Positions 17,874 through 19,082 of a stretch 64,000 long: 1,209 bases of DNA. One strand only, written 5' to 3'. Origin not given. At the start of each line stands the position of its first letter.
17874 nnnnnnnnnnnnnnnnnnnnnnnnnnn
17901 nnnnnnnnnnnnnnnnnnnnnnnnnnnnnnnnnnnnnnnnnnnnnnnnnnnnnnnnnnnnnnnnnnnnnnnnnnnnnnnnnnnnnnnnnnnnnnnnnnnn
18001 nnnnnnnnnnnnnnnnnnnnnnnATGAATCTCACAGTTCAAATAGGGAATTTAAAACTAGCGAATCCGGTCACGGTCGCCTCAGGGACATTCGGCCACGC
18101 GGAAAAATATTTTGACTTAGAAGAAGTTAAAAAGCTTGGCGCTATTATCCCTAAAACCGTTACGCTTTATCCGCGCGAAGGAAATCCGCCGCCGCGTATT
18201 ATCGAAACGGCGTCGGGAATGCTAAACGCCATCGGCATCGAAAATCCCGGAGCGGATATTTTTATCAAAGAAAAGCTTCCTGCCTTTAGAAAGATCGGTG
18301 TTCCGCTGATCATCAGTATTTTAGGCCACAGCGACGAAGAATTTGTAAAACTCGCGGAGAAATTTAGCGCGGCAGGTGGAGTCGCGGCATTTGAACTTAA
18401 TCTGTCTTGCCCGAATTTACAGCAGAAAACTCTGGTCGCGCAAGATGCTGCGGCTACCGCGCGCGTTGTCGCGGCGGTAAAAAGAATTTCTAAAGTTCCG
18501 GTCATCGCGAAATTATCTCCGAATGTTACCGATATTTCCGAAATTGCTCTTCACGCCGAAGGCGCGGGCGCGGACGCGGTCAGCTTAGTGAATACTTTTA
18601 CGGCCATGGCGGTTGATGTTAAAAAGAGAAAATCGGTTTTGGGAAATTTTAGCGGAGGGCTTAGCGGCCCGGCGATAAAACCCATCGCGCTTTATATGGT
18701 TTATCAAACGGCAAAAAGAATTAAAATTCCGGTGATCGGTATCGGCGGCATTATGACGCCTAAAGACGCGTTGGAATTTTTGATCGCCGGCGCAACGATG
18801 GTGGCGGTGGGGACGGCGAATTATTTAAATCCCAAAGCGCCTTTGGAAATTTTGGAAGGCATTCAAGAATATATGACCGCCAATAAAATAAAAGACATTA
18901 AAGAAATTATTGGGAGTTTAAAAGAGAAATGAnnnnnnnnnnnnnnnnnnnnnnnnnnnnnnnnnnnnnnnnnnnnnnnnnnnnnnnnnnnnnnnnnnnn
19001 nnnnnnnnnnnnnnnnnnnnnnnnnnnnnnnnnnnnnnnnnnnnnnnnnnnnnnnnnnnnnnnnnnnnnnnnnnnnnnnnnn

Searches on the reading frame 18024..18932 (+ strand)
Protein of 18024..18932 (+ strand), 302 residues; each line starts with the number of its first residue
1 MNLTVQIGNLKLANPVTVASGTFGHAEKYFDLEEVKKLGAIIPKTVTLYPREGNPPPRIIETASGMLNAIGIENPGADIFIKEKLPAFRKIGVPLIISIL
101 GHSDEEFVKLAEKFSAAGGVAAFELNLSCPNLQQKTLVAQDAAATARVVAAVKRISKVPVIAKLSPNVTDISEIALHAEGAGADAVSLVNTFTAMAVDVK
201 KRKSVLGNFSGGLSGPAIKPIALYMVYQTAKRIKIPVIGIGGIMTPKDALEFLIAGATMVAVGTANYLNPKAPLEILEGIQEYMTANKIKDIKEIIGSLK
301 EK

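Call 24: find_encoding_contigs(protein=window:18024-18932:+, flank=10000, max_places=1)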
Protein window:18024-18932:+ (302 aa): 2 contigs read that carry it; 1 place shown.
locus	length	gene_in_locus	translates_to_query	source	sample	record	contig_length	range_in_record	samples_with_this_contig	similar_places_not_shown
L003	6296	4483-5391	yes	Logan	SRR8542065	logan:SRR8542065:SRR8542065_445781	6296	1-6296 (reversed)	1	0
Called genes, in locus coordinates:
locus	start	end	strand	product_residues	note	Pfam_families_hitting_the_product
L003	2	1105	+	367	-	?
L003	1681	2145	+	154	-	PF02481:DNA_processg_A (faint), PF18306:LDcluster4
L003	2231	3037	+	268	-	PF01149:Fapy_DNA_glyco, PF06831:H2TH, PF06827:zf-FPG_IleRS (weak)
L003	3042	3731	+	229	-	PF04140:ICMT (weak), PF04191:PEMT, PF01222:ERG4_ERG24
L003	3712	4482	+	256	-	PF00175:NAD_binding_1, PF10418:DHODB_Fe-S_bind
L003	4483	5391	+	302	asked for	PF01180:DHO_dh, PF01207:Dus (faint)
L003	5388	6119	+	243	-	PF00215:OMPdecase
